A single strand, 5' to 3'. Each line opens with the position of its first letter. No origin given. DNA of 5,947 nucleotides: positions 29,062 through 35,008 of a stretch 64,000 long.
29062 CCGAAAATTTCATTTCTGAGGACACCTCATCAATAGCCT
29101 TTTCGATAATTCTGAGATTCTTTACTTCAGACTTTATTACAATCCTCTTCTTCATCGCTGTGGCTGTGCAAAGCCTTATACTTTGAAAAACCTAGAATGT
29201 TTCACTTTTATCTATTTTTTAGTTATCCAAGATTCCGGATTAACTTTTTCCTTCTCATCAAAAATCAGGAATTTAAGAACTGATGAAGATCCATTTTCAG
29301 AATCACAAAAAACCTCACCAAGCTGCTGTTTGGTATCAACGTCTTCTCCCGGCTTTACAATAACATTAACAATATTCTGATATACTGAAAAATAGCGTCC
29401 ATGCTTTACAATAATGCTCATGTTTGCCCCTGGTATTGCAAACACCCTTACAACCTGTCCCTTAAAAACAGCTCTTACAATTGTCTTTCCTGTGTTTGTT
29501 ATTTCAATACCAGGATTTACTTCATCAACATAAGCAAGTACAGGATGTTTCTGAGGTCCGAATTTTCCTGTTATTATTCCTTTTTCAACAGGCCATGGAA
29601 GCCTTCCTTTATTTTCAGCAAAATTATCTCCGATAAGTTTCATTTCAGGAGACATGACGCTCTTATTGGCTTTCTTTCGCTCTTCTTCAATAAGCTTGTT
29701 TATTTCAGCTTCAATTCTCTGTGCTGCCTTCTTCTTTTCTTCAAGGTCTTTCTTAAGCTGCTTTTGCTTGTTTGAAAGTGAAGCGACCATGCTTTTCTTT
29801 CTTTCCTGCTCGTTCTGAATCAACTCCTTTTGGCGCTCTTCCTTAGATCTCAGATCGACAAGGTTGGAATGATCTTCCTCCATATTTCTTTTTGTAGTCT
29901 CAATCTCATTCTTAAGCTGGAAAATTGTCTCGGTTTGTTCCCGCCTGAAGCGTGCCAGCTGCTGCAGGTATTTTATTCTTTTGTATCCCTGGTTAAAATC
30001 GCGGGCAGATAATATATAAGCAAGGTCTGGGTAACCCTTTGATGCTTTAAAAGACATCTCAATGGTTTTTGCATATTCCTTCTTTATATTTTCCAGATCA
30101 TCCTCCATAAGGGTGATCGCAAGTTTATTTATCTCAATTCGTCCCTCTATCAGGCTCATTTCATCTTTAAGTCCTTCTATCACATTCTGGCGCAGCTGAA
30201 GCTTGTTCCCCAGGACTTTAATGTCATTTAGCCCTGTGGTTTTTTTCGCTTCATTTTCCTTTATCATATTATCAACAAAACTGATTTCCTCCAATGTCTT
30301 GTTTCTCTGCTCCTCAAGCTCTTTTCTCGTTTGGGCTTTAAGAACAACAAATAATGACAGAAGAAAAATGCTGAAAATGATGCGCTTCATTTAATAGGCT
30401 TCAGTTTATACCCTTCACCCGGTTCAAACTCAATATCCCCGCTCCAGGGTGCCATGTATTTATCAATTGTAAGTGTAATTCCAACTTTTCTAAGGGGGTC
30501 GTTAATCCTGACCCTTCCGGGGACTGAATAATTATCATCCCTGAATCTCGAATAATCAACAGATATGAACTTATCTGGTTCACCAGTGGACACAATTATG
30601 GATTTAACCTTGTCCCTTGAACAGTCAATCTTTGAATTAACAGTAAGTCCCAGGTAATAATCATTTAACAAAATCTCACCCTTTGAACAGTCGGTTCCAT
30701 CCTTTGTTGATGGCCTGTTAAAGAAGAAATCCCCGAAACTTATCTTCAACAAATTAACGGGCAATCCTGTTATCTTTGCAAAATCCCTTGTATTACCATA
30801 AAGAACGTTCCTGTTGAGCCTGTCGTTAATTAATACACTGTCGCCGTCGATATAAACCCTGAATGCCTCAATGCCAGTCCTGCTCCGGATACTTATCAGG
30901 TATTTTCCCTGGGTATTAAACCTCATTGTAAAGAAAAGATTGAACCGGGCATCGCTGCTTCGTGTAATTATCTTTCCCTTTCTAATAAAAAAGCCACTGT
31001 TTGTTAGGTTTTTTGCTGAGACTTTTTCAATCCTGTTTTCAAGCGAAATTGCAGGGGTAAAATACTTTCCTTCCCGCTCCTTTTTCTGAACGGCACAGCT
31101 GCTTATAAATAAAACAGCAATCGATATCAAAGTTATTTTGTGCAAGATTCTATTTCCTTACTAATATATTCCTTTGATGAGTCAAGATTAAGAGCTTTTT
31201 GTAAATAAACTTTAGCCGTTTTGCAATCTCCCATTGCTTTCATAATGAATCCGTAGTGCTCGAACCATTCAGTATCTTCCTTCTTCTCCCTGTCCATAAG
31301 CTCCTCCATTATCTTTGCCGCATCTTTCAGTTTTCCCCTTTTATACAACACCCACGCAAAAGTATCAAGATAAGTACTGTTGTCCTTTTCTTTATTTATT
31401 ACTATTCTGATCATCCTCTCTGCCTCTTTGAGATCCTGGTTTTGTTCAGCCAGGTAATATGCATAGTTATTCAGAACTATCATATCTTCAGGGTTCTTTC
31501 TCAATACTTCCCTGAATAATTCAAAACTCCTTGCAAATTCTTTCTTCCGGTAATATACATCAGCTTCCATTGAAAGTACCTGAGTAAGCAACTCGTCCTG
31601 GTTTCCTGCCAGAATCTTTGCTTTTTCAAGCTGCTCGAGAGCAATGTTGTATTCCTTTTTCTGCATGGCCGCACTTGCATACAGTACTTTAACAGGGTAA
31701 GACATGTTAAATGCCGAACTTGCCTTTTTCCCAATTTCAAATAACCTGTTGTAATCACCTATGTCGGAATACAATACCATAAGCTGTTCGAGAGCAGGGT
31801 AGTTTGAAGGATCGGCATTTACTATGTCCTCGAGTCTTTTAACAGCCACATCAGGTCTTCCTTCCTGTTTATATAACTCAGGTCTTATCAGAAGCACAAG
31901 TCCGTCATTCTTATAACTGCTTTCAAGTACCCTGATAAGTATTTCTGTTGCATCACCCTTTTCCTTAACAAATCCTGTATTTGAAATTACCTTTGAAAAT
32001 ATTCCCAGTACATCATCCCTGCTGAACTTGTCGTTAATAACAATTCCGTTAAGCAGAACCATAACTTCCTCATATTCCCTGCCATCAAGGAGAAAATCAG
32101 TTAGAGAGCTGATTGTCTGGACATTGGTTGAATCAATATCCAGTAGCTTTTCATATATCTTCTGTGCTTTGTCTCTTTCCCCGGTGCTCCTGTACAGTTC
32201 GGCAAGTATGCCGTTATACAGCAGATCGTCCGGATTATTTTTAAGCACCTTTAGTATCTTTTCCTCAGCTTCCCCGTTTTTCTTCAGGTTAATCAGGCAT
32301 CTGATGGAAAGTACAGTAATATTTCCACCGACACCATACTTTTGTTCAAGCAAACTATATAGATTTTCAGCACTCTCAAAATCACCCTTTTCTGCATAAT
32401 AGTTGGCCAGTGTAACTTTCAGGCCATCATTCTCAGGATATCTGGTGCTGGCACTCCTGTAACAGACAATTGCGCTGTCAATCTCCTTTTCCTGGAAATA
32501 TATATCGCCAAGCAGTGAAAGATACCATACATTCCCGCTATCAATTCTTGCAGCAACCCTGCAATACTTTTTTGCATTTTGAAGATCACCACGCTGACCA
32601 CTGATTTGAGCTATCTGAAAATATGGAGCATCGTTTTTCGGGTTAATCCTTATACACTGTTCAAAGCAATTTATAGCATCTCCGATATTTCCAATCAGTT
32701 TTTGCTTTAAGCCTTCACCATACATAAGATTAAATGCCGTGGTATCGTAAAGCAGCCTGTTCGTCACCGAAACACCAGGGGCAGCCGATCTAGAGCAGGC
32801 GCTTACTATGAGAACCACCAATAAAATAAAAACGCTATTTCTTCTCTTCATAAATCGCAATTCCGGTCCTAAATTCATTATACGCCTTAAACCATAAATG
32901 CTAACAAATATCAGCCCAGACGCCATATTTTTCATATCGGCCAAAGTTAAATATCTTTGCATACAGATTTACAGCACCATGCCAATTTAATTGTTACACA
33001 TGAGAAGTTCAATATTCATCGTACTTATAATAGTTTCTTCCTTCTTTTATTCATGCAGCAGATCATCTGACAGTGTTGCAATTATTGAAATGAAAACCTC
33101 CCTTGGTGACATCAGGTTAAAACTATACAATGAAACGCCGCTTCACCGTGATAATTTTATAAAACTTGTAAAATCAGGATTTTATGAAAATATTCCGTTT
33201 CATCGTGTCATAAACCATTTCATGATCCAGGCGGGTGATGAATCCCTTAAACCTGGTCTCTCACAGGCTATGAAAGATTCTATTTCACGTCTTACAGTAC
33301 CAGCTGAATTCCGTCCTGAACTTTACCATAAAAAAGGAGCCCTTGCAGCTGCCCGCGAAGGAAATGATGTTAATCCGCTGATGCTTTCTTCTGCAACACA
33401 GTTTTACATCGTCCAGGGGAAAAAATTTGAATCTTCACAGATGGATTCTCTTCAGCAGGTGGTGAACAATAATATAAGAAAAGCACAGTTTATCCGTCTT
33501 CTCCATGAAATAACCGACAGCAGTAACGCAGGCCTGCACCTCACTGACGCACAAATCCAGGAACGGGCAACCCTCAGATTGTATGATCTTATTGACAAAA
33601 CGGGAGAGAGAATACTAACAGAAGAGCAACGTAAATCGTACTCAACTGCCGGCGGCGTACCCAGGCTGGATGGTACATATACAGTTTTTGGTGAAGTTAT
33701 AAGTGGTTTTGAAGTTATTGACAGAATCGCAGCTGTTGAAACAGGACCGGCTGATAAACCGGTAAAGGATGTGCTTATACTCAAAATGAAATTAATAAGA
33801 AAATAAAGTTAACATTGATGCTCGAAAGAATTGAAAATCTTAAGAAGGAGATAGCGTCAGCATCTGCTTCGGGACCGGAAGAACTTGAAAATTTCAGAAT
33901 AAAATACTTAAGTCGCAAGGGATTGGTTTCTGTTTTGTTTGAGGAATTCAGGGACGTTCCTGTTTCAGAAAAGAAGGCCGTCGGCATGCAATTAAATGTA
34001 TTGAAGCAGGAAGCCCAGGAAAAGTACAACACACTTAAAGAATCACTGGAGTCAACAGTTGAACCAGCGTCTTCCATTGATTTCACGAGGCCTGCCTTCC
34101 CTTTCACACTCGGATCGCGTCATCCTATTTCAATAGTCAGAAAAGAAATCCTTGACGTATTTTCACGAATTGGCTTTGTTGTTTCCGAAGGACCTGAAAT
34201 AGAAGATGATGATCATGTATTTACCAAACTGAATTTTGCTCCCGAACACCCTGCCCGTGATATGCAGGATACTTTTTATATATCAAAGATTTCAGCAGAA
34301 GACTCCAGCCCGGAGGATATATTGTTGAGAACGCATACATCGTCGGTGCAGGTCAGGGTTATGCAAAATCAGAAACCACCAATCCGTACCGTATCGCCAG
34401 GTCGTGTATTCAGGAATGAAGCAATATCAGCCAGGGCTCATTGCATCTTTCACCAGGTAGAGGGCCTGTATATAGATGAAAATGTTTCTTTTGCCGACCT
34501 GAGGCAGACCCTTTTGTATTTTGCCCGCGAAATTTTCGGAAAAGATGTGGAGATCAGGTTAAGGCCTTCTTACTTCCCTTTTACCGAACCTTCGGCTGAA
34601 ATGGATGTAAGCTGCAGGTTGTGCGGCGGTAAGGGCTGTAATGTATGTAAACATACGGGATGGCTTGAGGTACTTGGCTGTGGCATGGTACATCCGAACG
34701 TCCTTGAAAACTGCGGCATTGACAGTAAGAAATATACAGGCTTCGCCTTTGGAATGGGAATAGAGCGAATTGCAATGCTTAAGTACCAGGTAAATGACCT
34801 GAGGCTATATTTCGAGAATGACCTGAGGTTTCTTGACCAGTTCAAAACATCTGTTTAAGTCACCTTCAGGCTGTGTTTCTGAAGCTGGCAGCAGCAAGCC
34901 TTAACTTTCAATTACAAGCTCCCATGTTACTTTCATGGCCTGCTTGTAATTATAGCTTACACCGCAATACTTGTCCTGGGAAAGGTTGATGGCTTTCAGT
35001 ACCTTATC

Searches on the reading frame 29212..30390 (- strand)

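Call 40: search_protein_families(library=pfam, proteins=[window:29212-30390:-], max_evalue=0.00001)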
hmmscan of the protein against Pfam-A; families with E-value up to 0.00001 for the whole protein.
window:29212-30390:- (392 aa): 1 family
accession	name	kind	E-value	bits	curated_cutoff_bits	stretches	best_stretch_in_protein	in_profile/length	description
PF01551.29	Peptidase_M23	-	6.2e-11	42.8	28.7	1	292-385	3-96/96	Peptidase family M23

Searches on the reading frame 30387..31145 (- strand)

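Call 40: search_protein_families(library=pfam, proteins=[window:30387-31145:-], max_evalue=0.00001)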
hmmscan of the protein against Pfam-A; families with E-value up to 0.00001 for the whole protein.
window:30387-31145:- (252 aa): 1 family
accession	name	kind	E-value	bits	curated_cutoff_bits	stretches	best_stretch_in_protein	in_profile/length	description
PF14125.13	DUF4292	-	1.8e-09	38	23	1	83-230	38-190/209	Domain of unknown function (DUF4292)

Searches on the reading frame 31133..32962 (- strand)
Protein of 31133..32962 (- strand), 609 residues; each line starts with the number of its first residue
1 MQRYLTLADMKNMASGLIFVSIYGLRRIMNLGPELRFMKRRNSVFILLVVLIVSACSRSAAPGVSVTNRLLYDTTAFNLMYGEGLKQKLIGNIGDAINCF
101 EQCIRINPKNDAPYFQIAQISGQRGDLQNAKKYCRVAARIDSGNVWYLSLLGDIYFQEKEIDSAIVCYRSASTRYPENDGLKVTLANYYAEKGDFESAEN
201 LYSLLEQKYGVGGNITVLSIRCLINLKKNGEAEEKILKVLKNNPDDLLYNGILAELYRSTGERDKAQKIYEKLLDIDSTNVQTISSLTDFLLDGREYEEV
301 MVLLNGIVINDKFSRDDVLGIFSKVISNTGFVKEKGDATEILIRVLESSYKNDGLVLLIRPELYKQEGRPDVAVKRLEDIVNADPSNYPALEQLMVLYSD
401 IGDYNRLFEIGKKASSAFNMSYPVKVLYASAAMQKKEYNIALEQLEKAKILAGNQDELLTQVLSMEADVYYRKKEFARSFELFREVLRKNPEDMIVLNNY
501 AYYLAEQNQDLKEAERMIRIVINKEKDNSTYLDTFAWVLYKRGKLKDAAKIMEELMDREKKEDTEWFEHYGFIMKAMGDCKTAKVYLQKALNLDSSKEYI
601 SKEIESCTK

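Call 40: search_protein_families(library=pfam, proteins=[window:31133-32962:-], max_evalue=0.00001)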
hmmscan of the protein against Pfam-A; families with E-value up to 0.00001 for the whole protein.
window:31133-32962:- (609 aa): 19 families
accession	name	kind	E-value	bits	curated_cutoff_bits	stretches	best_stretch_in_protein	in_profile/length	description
PF14559.12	TPR_19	-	1.2e-30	106.1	25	0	156-205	2-51/68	Tetratricopeptide repeat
PF07719.23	TPR_2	-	3e-28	96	27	0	462-493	3-34/34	Tetratricopeptide repeat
PF13428.12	TPR_14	-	2.7e-24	83.6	23.5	0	363-394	10-41/44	Tetratricopeptide repeat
PF23914.1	TPR_CcmH_CycH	-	3.7e-20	72.8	42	1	91-179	64-155/158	Cytochrome c-type biogenesis protein H TPR domain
PF13181.12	TPR_8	-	8.9e-20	69.6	25.7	0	252-279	6-33/34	Tetratricopeptide repeat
PF25064.1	ARM_TT21_5th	-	6.4e-19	68.8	27.8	0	370-449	17-99/117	TT21 fifth ARM repeats domain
PF13424.12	TPR_12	-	2.2e-18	66.6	30.1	0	427-488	8-73/77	Tetratricopeptide repeat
PF13429.12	TPR_15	-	1.3e-16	61.4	26.2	1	349-449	141-240/280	Tetratricopeptide repeat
PF13432.12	TPR_16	-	1.6e-16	60.9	32.7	0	465-515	2-51/65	Tetratricopeptide repeat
PF13431.12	TPR_17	-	2.4e-16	59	24.4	0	99-131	1-33/34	Tetratricopeptide repeat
PF00515.34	TPR_1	-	4e-16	58.5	27.8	0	148-178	4-34/34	Tetratricopeptide repeat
PF24575.1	TPR_Slam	-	5.4e-13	49.7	35.2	0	455-516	44-102/104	Surface lipoprotein assembly modifier, N-terminal TPR repeats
PF12895.13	ANAPC3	-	7.4e-13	49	27.2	0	508-555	2-49/82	Anaphase-promoting complex, cyclosome, subunit 3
PF13176.12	TPR_7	-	5.7e-10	38.9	27.9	0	253-277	5-29/36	Tetratricopeptide repeat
PF13174.12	TPR_6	-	1.2e-09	38.7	26.3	0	253-275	6-28/33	Tetratricopeptide repeat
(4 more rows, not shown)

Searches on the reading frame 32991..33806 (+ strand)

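Call 43: search_protein_families(library=pfam, proteins=[window:32991-33806:+], max_evalue=0.000001)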
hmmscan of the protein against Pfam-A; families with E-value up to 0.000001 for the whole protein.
window:32991-33806:+ (271 aa): 1 family
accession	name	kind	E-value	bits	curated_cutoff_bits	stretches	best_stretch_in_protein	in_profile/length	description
PF00160.26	Pro_isomerase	-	4e-38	131.6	21.7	2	32-152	2-118/159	Cyclophilin type peptidyl-prolyl cis-trans isomerase/CLD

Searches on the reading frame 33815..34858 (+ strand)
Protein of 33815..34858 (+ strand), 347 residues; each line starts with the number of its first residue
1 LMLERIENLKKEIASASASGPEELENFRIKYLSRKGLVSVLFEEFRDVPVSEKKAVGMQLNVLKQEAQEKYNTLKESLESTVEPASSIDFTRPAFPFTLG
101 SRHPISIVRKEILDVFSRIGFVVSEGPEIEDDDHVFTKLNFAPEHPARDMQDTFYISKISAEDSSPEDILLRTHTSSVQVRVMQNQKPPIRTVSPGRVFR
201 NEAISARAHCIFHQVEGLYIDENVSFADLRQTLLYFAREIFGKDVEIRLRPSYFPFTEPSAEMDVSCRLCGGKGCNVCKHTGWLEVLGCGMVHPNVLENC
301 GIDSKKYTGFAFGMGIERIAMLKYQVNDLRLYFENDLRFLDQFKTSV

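Call 43: search_protein_families(library=pfam, proteins=[window:33815-34858:+], max_evalue=0.000001)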
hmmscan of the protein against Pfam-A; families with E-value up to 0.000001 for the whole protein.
window:33815-34858:+ (347 aa): 2 families
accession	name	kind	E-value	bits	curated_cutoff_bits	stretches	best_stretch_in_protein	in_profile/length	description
PF01409.25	tRNA-synt_2d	-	8.1e-97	324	19.8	1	88-343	2-246/246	tRNA synthetases class II core domain (F)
PF02912.23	Phe_tRNA-synt_N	-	8.3e-16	58.1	22.3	1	21-80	3-62/69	Aminoacyl tRNA synthetase class II, N-terminal domain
